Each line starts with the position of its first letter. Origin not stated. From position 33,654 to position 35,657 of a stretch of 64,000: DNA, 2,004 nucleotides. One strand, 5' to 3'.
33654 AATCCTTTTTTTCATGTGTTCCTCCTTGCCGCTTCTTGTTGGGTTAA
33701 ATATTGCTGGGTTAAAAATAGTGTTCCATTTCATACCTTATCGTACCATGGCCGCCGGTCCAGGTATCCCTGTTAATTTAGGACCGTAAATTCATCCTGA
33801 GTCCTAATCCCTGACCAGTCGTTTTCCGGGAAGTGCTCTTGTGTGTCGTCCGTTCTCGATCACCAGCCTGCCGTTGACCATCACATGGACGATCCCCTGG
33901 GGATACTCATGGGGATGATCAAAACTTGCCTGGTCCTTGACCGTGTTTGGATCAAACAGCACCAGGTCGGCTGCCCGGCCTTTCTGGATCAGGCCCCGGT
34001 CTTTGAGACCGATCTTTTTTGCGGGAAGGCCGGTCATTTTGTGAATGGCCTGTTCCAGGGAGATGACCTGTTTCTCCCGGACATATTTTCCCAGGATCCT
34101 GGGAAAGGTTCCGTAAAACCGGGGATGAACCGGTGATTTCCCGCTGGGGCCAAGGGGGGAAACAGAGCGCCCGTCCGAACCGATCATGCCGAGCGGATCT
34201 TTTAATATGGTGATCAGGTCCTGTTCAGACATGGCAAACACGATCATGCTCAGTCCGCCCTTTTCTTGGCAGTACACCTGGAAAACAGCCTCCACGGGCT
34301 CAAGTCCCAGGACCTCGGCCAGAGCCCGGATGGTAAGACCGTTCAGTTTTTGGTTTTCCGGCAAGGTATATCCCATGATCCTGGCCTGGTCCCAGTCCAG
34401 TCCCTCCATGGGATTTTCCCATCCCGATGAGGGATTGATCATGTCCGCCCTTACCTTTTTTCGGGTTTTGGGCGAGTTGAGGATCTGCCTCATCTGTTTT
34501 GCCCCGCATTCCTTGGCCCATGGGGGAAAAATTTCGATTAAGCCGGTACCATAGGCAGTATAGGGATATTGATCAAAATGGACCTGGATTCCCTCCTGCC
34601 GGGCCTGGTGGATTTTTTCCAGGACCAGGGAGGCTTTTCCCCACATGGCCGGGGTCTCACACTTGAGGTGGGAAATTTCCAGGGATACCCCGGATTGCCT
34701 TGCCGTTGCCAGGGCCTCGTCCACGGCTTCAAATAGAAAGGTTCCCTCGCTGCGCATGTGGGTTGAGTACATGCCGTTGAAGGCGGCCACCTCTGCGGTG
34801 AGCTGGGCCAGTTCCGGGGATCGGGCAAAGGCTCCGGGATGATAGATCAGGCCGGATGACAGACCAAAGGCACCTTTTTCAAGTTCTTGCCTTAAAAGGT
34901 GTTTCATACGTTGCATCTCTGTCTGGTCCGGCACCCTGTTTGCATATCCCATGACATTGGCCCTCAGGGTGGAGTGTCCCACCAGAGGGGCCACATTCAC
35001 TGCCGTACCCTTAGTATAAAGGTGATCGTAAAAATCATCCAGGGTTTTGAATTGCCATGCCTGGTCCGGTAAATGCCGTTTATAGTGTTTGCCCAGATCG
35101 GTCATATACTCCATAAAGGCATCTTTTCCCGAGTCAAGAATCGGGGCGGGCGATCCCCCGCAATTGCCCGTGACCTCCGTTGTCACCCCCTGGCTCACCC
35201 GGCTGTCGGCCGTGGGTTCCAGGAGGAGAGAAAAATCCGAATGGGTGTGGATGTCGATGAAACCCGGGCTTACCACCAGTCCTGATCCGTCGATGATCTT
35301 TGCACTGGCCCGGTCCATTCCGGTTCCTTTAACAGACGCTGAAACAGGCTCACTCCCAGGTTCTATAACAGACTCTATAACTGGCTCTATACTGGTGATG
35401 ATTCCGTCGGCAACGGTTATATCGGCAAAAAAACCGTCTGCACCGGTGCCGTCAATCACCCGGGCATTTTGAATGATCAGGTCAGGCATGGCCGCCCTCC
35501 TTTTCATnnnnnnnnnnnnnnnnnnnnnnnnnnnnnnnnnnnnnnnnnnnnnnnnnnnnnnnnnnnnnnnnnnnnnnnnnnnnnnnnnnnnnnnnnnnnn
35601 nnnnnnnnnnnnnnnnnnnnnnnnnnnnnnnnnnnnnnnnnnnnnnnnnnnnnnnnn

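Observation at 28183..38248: D-amino-acid/peptidoglycan-peptide scavenging operon: a Dgc-pathway variant with a D-aminoacylase and a peptide ABC importer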

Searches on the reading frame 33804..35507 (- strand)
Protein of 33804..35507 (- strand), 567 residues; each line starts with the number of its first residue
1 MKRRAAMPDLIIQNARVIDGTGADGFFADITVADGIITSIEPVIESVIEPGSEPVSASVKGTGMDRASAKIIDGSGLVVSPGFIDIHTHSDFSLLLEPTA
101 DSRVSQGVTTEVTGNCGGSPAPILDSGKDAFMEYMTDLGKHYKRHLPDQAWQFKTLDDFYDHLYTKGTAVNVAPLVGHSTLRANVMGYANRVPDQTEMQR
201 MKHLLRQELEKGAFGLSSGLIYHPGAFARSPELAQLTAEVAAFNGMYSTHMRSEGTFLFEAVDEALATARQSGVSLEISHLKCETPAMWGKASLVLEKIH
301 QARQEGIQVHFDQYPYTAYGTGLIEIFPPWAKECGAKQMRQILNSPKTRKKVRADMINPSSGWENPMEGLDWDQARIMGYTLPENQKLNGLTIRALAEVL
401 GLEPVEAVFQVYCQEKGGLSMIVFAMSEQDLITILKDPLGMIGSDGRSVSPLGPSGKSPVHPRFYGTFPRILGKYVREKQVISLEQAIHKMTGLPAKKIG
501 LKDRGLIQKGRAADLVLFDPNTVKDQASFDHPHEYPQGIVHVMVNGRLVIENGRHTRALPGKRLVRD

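Call 4: search_protein_families(library=pfam, proteins=[window:33804-35507:-])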
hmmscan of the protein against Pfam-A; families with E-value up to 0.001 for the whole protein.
window:33804-35507:- (567 aa): 2 families
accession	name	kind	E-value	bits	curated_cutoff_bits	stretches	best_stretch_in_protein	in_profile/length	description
PF07969.17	Amidohydro_3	-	7.1e-29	102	29.7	2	389-549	317-471/472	Amidohydrolase family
PF01979.26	Amidohydro_1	-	2e-12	47.5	25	1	474-549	275-345/345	Amidohydrolase family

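Call 5: search_protein_families(library=ncbifam, proteins=[window:33804-35507:-])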
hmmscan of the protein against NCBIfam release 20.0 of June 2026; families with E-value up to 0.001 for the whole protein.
window:33804-35507:- (567 aa): 57 families (the best 25 are shown)
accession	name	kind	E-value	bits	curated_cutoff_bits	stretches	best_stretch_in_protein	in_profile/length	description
NF006560.0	PRK09061.1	subfamily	1.9e-52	178.3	340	3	430-563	361-510/517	amidohydrolase family protein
NF006689.0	PRK09237.1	equivalog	6.7e-17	61.1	371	1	9-113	4-91/383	amidohydrolase/deacetylase family metallohydrolase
TIGR00857.1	pyrC_multi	subfamily_domain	2.5e-12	46.5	279.05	1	474-523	324-372/412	dihydroorotase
NF011990.0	PRK15446.2-6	subfamily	3.3e-12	45.8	233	1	476-552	320-385/390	alpha-D-ribose 1-methylphosphonate 5-triphosphate diphosphatase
NF004839.0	PRK06189.1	equivalog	4.1e-12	45.5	631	1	479-557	350-438/451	allantoinase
TIGR02318.1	phosphono_phnM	equivalog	4.9e-11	42.2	390.55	1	477-521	315-359/376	phosphonate metabolism protein PhnM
NF006844.0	PRK09357.2-5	equivalog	3.1e-10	39.7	701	1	478-522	339-382/422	dihydroorotase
NF006839.0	PRK09357.1-4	equivalog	3.8e-10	38.9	576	1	10-89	2-61/422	dihydroorotase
TIGR01178.1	ade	equivalog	5.5e-10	38.3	472.5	1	9-113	1-83/552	adenine deaminase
TIGR03178.1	allantoinase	equivalog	5.6e-10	38.6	357.85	0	479-522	344-387/441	allantoinase AllB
TIGR03583.1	EF_0837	hypoth_equivalog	8.4e-10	38.2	432.15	1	482-523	293-334/365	amidohydrolase/deacetylase family metallohydrolase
NF006688.0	PRK09236.1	equivalog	1.6e-09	37.1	535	1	478-564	344-440/444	dihydroorotase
NF005960.0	PRK08044.1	equivalog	3.2e-09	36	688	1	9-89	4-61/453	allantoinase AllB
TIGR03121.1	one_C_dehyd_A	equivalog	1.3e-08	33.6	392.75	1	484-564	432-512/556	formylmethanofuran dehydrogenase subunit A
NF011984.0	PRK15446.1-5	equivalog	2e-08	33.4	260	1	477-519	318-360/379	alpha-D-ribose 1-methylphosphonate 5-triphosphate diphosphatase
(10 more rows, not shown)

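Call 8: search_solved_structures(query=window:33804-35489:-, max_evalue=0.00001, show_alignments=3)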
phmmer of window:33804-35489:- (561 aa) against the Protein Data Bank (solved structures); distinct sequences matched with E-value up to 0.00001: 13.
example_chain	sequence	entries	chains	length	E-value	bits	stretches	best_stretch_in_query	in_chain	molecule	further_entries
3gip_A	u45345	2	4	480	1.6e-74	254.7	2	65-318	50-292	N-acyl-D-glutamate deacylase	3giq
9g5m_A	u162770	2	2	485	2.8e-74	253.9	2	49-315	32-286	Amidohydrolase family protein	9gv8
1m7j_A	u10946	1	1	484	1.3e-71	245.1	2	61-317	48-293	D-aminoacylase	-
1rjp_A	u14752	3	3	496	1.5e-71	244.9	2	61-317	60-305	D-aminoacylase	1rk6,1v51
1rjq_A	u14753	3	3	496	1.4e-70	241.8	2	61-317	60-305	D-aminoacylase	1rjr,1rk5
1v4y_A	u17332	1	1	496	3.3e-70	240.5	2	61-317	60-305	D-aminoacylase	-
9kb1_A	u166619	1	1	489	1.4e-65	225.2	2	64-315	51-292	PpOngB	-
9kb3_A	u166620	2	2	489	1.7e-64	221.6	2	64-315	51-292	Carbohydrate de-N-acetylated protein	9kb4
3d6n_A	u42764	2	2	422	1.1e-06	30.8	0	62-84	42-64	Dihydroorotase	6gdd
6gde_A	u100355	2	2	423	1.1e-06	30.8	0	62-84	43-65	Dihydroorotase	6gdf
1xrf_A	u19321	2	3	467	1.4e-06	30.5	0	62-84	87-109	Dihydroorotase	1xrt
4bjh_A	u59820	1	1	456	1.4e-06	30.4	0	62-84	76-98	DIHYDROOROTASE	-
3nqb_A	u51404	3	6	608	1.6e-06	30.3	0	49-106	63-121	Adenine deaminase 2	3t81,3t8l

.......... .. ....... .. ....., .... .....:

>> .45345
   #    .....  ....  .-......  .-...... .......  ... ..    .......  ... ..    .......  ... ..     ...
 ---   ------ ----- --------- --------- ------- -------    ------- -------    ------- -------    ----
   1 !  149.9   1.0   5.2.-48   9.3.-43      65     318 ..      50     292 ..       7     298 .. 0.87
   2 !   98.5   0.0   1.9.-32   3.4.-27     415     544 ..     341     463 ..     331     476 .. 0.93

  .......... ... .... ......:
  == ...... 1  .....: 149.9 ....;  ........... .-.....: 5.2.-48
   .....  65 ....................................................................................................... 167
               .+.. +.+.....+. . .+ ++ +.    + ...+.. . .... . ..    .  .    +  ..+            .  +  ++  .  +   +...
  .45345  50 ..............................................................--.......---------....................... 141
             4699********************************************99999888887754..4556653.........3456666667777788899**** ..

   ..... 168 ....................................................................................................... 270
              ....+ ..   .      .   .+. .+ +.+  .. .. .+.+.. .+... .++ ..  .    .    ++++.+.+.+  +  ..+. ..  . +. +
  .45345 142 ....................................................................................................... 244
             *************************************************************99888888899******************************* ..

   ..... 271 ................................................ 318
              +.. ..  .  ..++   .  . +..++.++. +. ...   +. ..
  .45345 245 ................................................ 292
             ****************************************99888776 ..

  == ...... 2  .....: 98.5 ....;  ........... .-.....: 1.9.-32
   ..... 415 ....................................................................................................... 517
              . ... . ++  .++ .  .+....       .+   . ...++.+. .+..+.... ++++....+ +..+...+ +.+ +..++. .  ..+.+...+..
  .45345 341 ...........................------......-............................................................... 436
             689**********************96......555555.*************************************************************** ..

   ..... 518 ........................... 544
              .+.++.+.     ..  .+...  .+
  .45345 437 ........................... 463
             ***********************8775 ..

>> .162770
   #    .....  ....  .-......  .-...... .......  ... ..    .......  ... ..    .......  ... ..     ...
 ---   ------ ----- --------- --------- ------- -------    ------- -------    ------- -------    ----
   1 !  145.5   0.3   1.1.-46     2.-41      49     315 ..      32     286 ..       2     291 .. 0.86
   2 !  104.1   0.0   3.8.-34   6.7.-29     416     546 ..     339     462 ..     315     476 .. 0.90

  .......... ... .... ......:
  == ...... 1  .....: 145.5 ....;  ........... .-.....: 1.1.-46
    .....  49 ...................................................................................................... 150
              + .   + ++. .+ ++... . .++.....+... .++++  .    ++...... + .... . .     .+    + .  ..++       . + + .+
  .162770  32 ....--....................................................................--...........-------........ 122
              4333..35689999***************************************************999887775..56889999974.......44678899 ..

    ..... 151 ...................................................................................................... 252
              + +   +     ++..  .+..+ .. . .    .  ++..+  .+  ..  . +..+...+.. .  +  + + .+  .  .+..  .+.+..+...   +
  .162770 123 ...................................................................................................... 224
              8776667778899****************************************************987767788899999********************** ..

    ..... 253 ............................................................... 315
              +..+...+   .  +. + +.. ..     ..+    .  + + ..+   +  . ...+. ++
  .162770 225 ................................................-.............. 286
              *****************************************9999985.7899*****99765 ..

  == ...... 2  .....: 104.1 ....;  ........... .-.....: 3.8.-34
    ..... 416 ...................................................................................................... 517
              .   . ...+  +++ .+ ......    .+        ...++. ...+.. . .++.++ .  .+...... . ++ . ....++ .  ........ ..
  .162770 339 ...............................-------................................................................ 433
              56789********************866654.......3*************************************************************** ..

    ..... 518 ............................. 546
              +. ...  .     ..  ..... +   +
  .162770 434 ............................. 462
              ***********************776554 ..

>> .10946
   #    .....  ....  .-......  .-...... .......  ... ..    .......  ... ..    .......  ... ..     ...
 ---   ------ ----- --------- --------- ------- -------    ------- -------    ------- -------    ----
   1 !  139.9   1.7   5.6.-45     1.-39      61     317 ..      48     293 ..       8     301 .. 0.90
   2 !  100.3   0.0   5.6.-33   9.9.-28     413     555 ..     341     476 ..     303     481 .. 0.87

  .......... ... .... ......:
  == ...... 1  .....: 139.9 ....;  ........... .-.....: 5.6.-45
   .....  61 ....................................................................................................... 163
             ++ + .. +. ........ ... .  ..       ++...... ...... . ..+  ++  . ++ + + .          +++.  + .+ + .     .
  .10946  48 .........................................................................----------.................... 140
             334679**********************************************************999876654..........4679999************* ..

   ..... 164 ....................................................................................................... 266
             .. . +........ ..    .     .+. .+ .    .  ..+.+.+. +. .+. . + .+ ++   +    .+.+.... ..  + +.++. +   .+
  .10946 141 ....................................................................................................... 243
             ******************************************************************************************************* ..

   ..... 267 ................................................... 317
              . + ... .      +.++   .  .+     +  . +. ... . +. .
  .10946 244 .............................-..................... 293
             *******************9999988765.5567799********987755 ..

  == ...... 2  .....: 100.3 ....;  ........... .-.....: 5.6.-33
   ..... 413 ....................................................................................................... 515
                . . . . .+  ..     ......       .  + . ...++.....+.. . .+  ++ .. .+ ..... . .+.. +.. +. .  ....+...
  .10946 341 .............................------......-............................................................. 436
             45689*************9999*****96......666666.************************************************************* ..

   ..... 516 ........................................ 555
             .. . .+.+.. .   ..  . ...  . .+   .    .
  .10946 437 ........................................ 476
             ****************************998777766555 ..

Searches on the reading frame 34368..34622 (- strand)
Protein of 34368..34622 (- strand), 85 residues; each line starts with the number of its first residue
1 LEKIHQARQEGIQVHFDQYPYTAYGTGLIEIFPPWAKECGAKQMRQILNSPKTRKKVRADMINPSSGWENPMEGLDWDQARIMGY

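Call 77: search_solved_structures(query=window:34368-34622:-, max_evalue=10, show_alignments=5)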
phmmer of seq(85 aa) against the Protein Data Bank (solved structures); distinct sequences matched with E-value up to 10: 1.
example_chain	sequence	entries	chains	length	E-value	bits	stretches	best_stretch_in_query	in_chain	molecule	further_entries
1uhu_A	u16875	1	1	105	0.83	13.5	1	9-38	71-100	product of RIKEN cDNA 3110009E22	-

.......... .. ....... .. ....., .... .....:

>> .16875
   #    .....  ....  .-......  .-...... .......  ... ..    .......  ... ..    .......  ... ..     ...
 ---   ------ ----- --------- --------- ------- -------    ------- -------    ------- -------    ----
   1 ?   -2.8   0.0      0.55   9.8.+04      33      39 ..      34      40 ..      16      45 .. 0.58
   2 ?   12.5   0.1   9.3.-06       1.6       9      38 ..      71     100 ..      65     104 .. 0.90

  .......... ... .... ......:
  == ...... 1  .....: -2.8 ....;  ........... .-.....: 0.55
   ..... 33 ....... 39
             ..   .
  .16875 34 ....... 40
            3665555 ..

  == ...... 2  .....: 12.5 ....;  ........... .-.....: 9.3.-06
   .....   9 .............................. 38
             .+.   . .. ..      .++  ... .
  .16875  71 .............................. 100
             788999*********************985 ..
